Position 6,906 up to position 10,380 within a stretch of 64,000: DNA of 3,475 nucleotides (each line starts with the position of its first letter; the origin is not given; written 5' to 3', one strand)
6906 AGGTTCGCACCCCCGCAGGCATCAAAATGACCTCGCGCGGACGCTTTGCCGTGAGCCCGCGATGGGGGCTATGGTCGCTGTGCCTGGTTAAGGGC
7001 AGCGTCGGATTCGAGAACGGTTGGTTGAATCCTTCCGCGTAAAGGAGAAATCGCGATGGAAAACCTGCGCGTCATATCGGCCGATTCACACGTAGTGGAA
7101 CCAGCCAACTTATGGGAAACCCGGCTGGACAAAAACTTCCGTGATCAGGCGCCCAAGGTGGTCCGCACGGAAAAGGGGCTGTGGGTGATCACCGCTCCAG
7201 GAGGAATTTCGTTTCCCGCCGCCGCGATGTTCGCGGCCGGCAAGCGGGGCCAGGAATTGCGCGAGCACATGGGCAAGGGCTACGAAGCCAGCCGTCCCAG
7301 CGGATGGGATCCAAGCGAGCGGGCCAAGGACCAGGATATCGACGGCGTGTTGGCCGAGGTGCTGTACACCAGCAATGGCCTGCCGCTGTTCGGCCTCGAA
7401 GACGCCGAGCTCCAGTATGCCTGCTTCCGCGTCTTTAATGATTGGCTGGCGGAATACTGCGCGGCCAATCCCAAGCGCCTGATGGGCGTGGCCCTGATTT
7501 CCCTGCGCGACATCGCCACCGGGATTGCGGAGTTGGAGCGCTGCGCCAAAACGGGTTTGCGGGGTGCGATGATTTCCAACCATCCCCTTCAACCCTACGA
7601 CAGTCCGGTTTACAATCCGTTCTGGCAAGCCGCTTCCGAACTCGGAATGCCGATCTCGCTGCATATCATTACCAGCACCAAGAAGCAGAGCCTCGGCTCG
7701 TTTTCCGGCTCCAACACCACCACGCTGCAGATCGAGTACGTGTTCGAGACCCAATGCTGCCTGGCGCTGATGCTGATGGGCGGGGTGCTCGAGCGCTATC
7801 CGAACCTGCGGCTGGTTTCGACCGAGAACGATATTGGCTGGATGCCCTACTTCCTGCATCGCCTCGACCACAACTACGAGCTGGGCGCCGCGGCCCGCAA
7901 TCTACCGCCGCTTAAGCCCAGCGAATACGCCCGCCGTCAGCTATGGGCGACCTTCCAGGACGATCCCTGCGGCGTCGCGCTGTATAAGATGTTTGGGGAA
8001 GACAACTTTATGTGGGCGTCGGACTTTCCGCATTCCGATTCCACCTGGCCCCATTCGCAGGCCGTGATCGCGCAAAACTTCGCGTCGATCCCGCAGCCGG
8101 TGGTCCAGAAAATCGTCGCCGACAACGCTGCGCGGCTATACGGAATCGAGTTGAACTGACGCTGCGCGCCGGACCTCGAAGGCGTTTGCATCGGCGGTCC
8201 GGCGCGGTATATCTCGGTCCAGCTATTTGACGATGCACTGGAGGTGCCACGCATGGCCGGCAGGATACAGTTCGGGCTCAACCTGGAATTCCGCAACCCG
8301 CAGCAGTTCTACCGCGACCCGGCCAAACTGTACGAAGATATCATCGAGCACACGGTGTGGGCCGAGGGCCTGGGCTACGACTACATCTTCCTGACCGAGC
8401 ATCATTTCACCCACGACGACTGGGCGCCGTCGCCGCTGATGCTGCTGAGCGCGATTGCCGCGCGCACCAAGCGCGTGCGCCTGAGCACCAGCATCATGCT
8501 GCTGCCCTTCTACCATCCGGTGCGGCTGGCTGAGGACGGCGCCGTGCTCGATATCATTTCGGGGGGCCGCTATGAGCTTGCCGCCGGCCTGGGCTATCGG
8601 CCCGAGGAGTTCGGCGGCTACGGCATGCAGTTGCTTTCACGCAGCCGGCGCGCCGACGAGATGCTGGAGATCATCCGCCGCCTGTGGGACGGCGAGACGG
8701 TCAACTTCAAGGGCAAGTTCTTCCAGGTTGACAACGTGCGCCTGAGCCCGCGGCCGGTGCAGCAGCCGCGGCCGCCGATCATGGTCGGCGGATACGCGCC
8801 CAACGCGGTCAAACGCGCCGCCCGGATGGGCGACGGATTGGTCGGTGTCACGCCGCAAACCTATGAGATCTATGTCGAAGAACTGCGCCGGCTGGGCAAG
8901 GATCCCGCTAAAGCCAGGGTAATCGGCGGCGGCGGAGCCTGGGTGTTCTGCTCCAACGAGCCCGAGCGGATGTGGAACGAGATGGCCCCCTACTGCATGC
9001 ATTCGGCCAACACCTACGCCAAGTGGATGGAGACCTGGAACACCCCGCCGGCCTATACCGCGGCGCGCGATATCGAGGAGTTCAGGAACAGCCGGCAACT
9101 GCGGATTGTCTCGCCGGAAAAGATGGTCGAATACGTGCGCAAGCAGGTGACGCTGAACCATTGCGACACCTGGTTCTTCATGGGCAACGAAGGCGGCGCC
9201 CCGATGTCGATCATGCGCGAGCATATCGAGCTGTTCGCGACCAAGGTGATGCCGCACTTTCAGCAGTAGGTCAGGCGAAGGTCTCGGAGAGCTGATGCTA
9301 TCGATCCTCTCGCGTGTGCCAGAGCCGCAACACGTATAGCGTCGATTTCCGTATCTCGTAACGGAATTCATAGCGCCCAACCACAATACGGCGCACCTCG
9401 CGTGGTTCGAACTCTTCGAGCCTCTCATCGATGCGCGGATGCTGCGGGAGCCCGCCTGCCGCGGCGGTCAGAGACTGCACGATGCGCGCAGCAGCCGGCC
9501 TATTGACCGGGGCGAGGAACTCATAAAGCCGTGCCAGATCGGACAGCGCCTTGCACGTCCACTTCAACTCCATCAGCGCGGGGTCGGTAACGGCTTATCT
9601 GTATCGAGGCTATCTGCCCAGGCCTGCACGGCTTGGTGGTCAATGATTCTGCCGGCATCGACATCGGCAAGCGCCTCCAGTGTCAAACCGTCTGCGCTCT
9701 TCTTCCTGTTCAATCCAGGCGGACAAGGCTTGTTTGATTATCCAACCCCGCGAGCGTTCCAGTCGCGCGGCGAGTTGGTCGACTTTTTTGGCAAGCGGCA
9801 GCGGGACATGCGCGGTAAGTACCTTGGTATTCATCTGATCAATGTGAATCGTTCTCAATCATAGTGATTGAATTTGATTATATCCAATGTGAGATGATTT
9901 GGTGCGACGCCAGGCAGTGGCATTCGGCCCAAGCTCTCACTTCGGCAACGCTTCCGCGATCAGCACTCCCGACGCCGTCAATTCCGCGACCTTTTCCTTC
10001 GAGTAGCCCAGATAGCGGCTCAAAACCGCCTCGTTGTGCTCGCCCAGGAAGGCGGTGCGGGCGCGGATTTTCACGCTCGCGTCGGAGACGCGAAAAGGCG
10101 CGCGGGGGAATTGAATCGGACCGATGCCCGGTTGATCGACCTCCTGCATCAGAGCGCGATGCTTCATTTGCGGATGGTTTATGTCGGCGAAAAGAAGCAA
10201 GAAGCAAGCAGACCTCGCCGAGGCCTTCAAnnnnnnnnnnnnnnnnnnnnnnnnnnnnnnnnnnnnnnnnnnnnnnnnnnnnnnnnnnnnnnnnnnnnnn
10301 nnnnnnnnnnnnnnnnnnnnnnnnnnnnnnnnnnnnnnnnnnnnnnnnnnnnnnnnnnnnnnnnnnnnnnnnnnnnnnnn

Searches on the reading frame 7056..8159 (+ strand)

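Call 5: search_protein_families(library=pfam, proteins=[window:7056-8159:+], max_evalue=0.01)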
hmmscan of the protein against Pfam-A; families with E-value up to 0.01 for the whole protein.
window:7056-8159:+ (367 aa): 1 family
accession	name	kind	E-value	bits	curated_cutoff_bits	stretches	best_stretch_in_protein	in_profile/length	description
PF04909.20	Amidohydro_2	-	1.1e-33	117.6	26.4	1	87-364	25-289/289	Amidohydrolase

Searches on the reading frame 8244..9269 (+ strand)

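Call 5: search_protein_families(library=pfam, proteins=[window:8244-9269:+], max_evalue=0.01)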
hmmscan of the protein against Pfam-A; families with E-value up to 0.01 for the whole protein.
window:8244-9269:+ (341 aa): 1 family
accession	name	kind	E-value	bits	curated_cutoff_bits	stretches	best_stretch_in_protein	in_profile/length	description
PF00296.26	Bac_luciferase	-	2.2e-57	195.2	27.9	1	9-277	2-283/314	Luciferase-like monooxygenase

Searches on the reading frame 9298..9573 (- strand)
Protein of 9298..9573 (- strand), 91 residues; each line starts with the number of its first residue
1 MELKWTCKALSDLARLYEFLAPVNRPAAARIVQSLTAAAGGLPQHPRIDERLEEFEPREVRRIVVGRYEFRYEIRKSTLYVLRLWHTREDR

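Call 5: search_protein_families(library=pfam, proteins=[window:9298-9573:-], max_evalue=0.01)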
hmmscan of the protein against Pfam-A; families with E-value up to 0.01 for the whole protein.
window:9298-9573:- (91 aa): 1 family
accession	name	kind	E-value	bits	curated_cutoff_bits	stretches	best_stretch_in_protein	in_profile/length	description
PF05016.21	ParE_toxin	-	2e-15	57.6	23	1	3-90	1-88/89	ParE toxin of type II toxin-antitoxin system, parDE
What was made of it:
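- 9298..9573 (-): ParE-family toxin gene (91 aa). It is native flank, not part of the island. Pfam PF05016, E 2e-15 (call 5).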

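Call 60: search_protein_families(library=padloc, proteins=[window:9298-9573:-], max_evalue=0.001)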
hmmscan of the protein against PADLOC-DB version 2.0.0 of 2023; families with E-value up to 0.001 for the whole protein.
window:9298-9573:- (91 aa): 0 families

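Call 61: search_protein_families(library=ncbifam, proteins=[window:9298-9573:-], max_evalue=0.001)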
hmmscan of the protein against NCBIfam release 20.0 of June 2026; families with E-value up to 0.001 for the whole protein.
window:9298-9573:- (91 aa): 0 families

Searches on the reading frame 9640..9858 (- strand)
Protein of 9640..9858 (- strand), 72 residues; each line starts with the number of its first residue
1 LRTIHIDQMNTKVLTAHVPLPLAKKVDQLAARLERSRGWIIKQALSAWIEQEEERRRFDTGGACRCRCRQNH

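Call 5: search_protein_families(library=pfam, proteins=[window:9640-9858:-], max_evalue=0.01)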
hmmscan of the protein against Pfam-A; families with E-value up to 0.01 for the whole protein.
window:9640-9858:- (72 aa): 2 families
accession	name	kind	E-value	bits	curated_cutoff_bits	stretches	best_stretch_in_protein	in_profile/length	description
PF01402.27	RHH_1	-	2e-11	43.9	20.5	1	14-51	2-39/39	Ribbon-helix-helix protein, copG family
PF21775.3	PutA_1st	-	0.0078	16.1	27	0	30-51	12-33/33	PutA, RHH domain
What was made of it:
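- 9573..9858 (-): RHH (CopG/RelB3-type) antitoxin gene, native flank. In this window it is frameshifted after ........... by an extra base in the A-run 9685..9687, so the ORF 9640..9858 lacks the RelB3_C part. Pfam RHH_1, E 2e-11 (call 5).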

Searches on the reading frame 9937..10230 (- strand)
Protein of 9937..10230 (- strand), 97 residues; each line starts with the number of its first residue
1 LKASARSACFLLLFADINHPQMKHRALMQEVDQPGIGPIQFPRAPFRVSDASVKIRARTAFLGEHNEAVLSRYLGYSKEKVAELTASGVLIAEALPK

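Call 5: search_protein_families(library=pfam, proteins=[window:9937-10230:-], max_evalue=0.01)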
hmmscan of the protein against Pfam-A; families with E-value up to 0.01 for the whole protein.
window:9937-10230:- (97 aa): 1 family
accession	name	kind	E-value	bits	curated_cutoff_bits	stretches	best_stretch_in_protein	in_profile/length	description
PF02515.22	CoA_transf_3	-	0.00033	20.3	23.3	1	17-66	318-366/366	CoA-transferase family III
